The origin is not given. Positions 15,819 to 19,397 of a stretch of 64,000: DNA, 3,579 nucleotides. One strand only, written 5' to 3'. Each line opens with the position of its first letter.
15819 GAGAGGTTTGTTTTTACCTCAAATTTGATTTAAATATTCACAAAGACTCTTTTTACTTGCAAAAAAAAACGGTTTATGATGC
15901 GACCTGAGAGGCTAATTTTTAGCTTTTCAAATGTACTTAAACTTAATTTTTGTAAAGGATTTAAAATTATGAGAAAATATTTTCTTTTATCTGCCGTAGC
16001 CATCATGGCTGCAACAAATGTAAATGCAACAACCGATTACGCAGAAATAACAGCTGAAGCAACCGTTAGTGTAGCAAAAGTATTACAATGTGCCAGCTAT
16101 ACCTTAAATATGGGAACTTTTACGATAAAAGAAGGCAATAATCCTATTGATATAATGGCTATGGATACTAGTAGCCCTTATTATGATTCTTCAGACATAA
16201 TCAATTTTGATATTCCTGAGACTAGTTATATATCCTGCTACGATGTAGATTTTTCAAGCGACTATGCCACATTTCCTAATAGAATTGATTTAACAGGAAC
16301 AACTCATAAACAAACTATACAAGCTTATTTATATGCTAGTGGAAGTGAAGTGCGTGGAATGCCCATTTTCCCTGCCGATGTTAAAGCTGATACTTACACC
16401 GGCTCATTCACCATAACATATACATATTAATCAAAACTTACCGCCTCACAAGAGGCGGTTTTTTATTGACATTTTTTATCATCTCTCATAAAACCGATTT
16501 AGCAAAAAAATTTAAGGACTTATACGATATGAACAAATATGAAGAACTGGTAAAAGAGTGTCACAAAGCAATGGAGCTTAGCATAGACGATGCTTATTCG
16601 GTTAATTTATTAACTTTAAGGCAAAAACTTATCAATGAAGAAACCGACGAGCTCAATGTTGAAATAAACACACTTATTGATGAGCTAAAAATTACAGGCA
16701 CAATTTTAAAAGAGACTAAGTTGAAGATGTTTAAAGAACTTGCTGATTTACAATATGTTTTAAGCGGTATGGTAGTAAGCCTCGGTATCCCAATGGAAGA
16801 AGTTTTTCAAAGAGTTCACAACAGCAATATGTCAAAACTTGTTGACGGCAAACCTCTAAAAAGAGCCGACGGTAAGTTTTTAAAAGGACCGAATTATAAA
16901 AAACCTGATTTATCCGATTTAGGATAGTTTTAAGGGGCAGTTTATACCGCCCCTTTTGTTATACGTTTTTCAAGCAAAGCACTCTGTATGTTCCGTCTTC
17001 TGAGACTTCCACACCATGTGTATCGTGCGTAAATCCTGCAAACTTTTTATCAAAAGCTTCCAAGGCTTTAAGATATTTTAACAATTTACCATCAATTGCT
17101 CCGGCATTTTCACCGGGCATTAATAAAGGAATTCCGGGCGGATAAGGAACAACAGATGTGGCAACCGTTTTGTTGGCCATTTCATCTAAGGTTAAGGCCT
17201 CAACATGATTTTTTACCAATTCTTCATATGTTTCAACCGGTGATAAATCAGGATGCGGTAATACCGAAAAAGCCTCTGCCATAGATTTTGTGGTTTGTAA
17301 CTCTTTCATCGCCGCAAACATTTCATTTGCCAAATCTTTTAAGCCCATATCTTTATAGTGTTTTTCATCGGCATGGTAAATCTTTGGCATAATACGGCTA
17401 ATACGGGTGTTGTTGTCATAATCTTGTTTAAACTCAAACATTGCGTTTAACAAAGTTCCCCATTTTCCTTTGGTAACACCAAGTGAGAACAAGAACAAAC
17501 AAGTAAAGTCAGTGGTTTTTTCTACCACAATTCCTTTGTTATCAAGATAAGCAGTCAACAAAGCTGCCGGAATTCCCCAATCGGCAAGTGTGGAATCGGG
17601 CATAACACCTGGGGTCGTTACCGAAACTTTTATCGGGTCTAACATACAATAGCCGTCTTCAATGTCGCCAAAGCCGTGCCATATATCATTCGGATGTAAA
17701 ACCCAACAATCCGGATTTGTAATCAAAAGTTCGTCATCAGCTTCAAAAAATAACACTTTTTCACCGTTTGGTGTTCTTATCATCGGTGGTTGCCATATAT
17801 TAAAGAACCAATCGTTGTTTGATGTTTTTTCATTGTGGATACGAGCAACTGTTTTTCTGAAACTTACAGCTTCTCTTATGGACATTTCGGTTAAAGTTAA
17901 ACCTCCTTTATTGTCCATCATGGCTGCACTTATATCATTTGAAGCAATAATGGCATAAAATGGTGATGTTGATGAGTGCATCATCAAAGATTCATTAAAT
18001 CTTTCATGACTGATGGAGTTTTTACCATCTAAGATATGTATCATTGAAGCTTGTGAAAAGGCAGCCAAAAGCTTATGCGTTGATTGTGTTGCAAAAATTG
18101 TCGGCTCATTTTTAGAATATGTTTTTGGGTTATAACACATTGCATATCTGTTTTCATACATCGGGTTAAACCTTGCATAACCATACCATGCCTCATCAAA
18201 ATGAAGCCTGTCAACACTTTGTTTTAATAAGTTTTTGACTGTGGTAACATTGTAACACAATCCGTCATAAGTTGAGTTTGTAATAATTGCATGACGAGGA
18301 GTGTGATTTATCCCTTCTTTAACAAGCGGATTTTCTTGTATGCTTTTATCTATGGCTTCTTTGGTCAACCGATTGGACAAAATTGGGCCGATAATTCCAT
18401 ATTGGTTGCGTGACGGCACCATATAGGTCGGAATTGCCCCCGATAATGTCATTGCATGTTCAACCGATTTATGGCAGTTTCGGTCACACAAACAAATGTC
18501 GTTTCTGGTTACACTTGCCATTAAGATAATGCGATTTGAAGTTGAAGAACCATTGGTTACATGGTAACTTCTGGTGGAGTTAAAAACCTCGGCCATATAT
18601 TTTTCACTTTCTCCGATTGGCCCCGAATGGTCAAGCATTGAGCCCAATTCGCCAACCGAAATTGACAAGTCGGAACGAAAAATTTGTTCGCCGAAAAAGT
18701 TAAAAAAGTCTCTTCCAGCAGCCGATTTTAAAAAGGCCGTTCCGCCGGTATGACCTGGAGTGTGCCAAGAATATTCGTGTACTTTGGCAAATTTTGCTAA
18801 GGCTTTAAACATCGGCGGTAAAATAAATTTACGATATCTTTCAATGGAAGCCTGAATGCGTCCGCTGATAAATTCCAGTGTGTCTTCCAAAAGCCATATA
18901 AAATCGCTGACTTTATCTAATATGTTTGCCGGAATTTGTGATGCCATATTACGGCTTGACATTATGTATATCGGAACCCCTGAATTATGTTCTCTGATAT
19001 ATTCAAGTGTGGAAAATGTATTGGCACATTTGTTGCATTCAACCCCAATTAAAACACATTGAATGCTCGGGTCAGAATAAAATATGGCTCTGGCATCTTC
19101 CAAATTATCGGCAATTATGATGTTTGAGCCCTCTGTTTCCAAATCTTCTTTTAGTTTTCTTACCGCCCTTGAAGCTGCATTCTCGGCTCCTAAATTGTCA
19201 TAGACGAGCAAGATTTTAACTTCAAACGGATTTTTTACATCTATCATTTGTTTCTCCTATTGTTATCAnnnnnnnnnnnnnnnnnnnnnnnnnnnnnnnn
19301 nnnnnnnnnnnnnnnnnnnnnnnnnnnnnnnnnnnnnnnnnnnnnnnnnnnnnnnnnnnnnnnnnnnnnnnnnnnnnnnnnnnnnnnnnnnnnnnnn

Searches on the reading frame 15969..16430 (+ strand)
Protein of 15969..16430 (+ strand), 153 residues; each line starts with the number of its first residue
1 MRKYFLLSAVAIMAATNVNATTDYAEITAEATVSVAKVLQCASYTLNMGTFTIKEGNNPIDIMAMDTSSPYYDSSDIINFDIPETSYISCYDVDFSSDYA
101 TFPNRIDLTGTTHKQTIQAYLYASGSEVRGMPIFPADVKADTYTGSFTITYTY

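Call 9: search_protein_families(library=pfam, proteins=[window:15969-16430:+], max_evalue=0.1)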
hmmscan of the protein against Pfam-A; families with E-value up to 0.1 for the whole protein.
window:15969-16430:+ (153 aa): 0 families

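Call 10: search_protein_families(library=ncbifam, proteins=[window:15969-16430:+], max_evalue=0.01)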
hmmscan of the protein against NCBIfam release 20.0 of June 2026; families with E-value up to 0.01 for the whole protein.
window:15969-16430:+ (153 aa): 0 families

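Call 15: find_encoding_contigs(protein=window:15969-16430:+, flank=3000, max_places=10)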
Protein window:15969-16430:+ (153 aa): 1 contig read that carries it; 1 place shown.
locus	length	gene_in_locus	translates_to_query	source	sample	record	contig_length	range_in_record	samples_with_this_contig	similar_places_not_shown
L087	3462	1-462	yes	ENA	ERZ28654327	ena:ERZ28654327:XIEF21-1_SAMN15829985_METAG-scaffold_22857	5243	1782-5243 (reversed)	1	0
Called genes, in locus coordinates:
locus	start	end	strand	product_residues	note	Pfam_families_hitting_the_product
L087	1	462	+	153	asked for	?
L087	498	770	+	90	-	-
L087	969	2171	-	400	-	PF01276:OKR_DC_1, PF03711:OKR_DC_1_C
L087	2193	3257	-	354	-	PF03709:OKR_DC_1_N, PF01276:OKR_DC_1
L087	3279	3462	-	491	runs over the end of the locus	PF00324:AA_permease, PF13520:AA_permease_2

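Call 54: search_solved_structures(query=A2, max_evalue=1)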
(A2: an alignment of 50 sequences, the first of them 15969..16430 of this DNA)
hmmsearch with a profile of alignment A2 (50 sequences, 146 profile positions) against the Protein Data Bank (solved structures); distinct sequences matched with E-value up to 1: 0.
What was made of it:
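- Tried and rejected: A profile search of PDB sequences found nothing (call 54).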

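Call 60: predict_structure(alignment_id=A2)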
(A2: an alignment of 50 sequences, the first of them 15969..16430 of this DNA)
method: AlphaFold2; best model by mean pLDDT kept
length: 153 residues; sequences in the alignment: 50
mean_pLDDT: 85.5   pTM: 0.71
mean pLDDT of the five models: 85.5, 85.5, 84.7, 83.9, 83.7
residues with pLDDT >= 90: 92; 70-90: 32; 50-70: 23; < 50: 6
segments of 3 or more residues with pLDDT < 50: none
pLDDT, mean of each block of 10 residues (from residue 1): 53 51 67 85 95 97 80 92 92 88 97 97 94 97 97 85
secondary structure, 60 per line:
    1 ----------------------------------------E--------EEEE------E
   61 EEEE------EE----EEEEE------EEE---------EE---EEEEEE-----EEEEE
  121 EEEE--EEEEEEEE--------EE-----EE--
elements in order: E50-53 E60-64 E77-81 E88-90 E105-110 E116-124 E127-134
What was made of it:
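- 15969..16430 (+): Copy-3 gene: 153-aa secreted protein of the MRKYFLL... family. AlphaFold model with pLDDT 85.5 (call 60).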

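Call 64: fold_search(model_id=the predicted structure, library=pdb)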
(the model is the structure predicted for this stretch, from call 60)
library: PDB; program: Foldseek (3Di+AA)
matches with E <= 10: 367; with E <= 0.001: 0
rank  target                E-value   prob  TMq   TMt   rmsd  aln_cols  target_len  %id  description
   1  1p5u_B                4.0e-02  0.89  0.32  0.33  14.1       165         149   15  X-ray structure of the ternary Caf1M:Caf1:Caf1 chaperone:subunit:subunit complex (released 2003-06-24)
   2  3dpb_B                4.4e-02  0.85  0.32  0.32  14.1       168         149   17  Crystal structure of the complex of the Caf1M chaperone with the mini-fiber of two Caf1 subunits (Caf1:Caf1), carrying (released 2009-07-14)
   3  3dsn_E                4.4e-02  0.84  0.32  0.33  13.1       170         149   15  Crystal structure of the complex of the Caf1M chaperone with the mini-fiber of two Caf1 subunits (Caf1:Caf1), carrying (released 2009-07-14)
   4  2co3_A                5.2e-02  0.80  0.29  0.33  14.7       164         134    9  Salmonella enterica SafA pilin, head-to-tail swapped dimer of Ntd1 mutant (released 2006-06-27)
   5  1z9s_B                5.8e-02  0.84  0.32  0.32  13.3       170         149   12  Crystal Structure of the native chaperone:subunit:subunit Caf1M:Caf1:Caf1 complex (released 2005-06-21)
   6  2co3_B                7.5e-02  0.75  0.30  0.33  14.8       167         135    9  Salmonella enterica SafA pilin, head-to-tail swapped dimer of Ntd1 mutant (released 2006-06-27)
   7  2cny_A                1.1e-01  0.94  0.29  0.34   6.1       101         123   11  Salmonella enterica SafA pilin in complex with a 19-residue SafA Nte peptide (I15A mutant) (released 2006-06-27)
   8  3dsn_C                1.1e-01  0.77  0.32  0.36  10.2       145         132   14  Crystal structure of the complex of the Caf1M chaperone with the mini-fiber of two Caf1 subunits (Caf1:Caf1), carrying (released 2009-07-14)
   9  2co2_A                1.5e-01  0.33  0.25  0.30  12.6       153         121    9  Salmonella enterica SafA pilin in complex with a 19-residue SafA Nte peptide (F3A mutant) (released 2006-06-27)
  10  4ayf_B                1.6e-01  0.66  0.32  0.38   9.0       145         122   14  Crystal structure of the complex of the Caf1M:Caf1 chaperone:subunit preassembly complex carrying the Tyr40Ala mutatio (released 2012-09-26)
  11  3dos_F                2.1e-01  0.63  0.31  0.36  10.4       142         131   11  Crystal structure of the complex of the Caf1M chaperone with the mini-fiber of two Caf1 subunits (Caf1:Caf1), carrying (released 2009-07-14)
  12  3dos_C                2.2e-01  0.54  0.32  0.35  10.4       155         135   12  Crystal structure of the complex of the Caf1M chaperone with the mini-fiber of two Caf1 subunits (Caf1:Caf1), carrying (released 2009-07-14)
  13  8a22_Ap               2.8e-01  0.06  0.13  0.11  22.0       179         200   10  Structure of the mitochondrial ribosome from Polytomella magna (released 2022-11-16)
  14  2co6_A                3.0e-01  0.47  0.30  0.35  11.2       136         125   10  Salmonella enterica SafA pilin in complex with the SafB chaperone (Type I) (released 2006-06-27)
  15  3dsn_B                3.3e-01  0.23  0.27  0.28  14.4       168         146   12  Crystal structure of the complex of the Caf1M chaperone with the mini-fiber of two Caf1 subunits (Caf1:Caf1), carrying (released 2009-07-14)
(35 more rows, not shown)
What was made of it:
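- On Promoter-located simple-sequence-repeat phase variation (contingency locus): The resemblance to chaperone-usher pilins is weak (call 64).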

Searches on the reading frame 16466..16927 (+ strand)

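Call 9: search_protein_families(library=pfam, proteins=[window:16466-16927:+], max_evalue=0.1)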
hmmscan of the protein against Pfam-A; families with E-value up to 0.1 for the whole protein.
window:16466-16927:+ (153 aa): 1 family
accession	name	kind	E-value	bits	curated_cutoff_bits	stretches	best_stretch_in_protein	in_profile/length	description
PF01503.22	PRA-PH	-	1.9e-11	44.6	21.3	1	31-121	3-86/86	Phosphoribosyl-ATP pyrophosphohydrolase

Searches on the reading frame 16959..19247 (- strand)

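Call 10: search_protein_families(library=ncbifam, proteins=[window:16959-19247:-], max_evalue=0.01)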
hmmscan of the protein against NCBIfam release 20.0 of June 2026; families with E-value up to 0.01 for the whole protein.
window:16959-19247:- (762 aa): 7 families
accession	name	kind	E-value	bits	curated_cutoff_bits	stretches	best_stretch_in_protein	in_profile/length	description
NF011603.0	PRK15029.1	equivalog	9.9e-274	910.3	1167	1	10-760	2-755/756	arginine decarboxylase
NF011928.0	PRK15399.1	subfamily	1.7e-203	677.8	968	1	25-761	15-711/713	lysine decarboxylase LdcC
NF011929.0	PRK15400.1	subfamily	4.5e-187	623.6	1056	1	26-761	16-711/714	lysine decarboxylase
NF010092.0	PRK13578.1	subfamily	3.4e-129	432.2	794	1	79-758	46-715/720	ornithine decarboxylase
TIGR04301.1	ODC_inducible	exception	2.2e-126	422.9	1310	1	79-758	46-715/719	ornithine decarboxylase SpeF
TIGR04318.1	lacto_ODC_hypo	hypoth_equivalog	4.7e-108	362.4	950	1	129-756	76-690/695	putative ornithine decarboxylase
NF008199.0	PRK10955.1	equivalog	0.0062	16.5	341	0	29-99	14-80/232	envelope stress response regulator transcription factor CpxR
